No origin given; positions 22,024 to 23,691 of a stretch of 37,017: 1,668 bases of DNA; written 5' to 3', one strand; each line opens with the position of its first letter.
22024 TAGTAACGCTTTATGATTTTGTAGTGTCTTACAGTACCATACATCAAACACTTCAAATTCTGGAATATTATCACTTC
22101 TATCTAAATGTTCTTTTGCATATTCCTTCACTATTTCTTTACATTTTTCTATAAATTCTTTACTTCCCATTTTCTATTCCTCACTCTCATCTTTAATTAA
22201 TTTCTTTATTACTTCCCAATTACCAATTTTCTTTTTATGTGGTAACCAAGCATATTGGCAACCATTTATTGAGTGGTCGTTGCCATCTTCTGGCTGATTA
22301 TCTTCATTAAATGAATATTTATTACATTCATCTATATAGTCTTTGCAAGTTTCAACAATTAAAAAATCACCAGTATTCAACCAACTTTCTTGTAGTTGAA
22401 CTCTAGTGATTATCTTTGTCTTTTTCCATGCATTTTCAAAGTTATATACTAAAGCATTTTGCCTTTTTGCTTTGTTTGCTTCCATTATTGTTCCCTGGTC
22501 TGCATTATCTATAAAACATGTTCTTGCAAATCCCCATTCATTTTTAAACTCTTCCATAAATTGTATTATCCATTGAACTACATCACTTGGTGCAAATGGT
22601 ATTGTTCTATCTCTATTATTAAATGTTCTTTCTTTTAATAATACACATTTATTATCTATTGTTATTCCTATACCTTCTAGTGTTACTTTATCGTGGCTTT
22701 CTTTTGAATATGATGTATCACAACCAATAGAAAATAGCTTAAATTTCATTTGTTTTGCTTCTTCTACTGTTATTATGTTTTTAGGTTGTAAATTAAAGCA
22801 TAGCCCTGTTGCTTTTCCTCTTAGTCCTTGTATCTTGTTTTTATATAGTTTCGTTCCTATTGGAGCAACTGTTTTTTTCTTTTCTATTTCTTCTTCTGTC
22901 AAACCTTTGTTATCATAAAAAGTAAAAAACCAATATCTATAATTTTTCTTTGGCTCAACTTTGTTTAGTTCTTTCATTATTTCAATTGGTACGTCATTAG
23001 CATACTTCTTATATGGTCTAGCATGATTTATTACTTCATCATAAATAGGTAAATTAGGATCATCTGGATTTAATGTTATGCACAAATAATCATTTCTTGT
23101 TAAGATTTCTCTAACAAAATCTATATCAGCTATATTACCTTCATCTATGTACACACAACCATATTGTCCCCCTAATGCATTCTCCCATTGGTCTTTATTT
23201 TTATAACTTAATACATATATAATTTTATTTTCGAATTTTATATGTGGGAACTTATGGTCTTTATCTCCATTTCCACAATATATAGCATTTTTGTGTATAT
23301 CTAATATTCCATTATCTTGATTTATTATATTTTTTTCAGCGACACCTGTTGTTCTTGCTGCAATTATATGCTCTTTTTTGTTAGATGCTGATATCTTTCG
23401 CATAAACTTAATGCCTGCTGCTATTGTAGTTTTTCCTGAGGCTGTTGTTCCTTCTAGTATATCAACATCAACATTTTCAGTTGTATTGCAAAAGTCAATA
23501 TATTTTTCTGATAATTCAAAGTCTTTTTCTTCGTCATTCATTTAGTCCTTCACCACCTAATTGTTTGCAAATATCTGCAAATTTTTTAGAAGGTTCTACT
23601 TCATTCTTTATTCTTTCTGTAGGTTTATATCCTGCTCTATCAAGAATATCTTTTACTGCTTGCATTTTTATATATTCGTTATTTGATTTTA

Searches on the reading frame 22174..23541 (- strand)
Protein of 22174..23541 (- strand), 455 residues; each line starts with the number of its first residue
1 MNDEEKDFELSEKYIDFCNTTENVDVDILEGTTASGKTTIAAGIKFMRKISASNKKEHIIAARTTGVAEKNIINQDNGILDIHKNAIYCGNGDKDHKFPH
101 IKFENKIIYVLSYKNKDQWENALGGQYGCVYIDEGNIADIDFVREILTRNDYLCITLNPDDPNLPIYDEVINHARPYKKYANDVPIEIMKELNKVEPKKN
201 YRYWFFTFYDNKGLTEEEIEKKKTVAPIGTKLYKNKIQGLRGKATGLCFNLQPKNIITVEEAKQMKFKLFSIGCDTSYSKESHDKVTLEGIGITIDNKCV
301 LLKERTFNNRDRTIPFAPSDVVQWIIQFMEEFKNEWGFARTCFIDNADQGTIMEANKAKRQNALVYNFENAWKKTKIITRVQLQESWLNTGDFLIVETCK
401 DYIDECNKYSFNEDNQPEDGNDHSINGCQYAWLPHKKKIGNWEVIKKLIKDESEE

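Call 59: search_protein_families(library=pfam, proteins=[window:22174-23541:-], max_evalue=0.001)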
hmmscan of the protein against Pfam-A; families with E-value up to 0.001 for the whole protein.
window:22174-23541:- (455 aa): 0 families

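Call 60: search_dna_similar(query=window:22174-23541:-, collection=phages, mode=protein, max_rows=8)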
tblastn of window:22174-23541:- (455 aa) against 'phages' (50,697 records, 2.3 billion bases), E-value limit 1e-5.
Records with a match: 41; places in all: 41; records where one place covers at least 80% of the query: 37.
Best place of each record, by identity: 60-80% 1; <60% 40.
By first word of the organism name: Clostridium 11; Bacillus 8; Streptococcus 5; Bacteriophage 3; Anaerostipes 3; Caudoviricetes 3; Enterococcus 2; Clostridioides 2; Solobacterium 1; bajarodcaudo 1; and 2 more.
By host as written in the record: - 6; Clostridium difficile 6; Bacillus subtilis 6; Anaerostipes caccae DA844 3; Clostridium perfringens 5147-97 2; Enterococcus faecalis 2; Methanomassiliicoccales 2; Streptococcus oralis AZ_3a 1; and 13 more.
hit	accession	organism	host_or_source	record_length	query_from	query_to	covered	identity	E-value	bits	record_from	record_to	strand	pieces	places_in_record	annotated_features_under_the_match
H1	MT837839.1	Bacteriophage sp.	human fecal samples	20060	8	444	96%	61.4%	0e+0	568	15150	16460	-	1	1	record has no annotation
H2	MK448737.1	Streptococcus phage Javan351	Streptococcus oralis AZ_3a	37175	3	443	97%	58.5%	8e-165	520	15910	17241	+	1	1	terminase large subunit | terminase small subunit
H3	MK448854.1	Streptococcus phage Javan146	Streptococcus dysgalactiae ERR109289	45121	1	440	97%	58.0%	6e-161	509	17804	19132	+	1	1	terminase large subunit | terminase small subunit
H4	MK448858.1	Streptococcus phage Javan166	Streptococcus dysgalactiae UT-5345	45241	1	440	97%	57.8%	6e-161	509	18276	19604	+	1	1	terminase large subunit | terminase small subunit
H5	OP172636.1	Anaerostipes phage AC844P2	Anaerostipes caccae DA844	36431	8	441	95%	57.9%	1e-161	511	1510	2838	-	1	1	hypothetical protein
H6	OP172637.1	Anaerostipes phage AC844P3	Anaerostipes caccae DA844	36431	8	441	95%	57.9%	1e-161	511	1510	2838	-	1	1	hypothetical protein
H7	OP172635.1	Anaerostipes phage AC844P1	Anaerostipes caccae DA844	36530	8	441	95%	57.9%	1e-161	511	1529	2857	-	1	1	hypothetical protein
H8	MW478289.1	Clostridium phage phiCp-A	Clostridium perfringens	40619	1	443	97%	52.0%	1e-141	454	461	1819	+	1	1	terminase large subunit | terminase small subunit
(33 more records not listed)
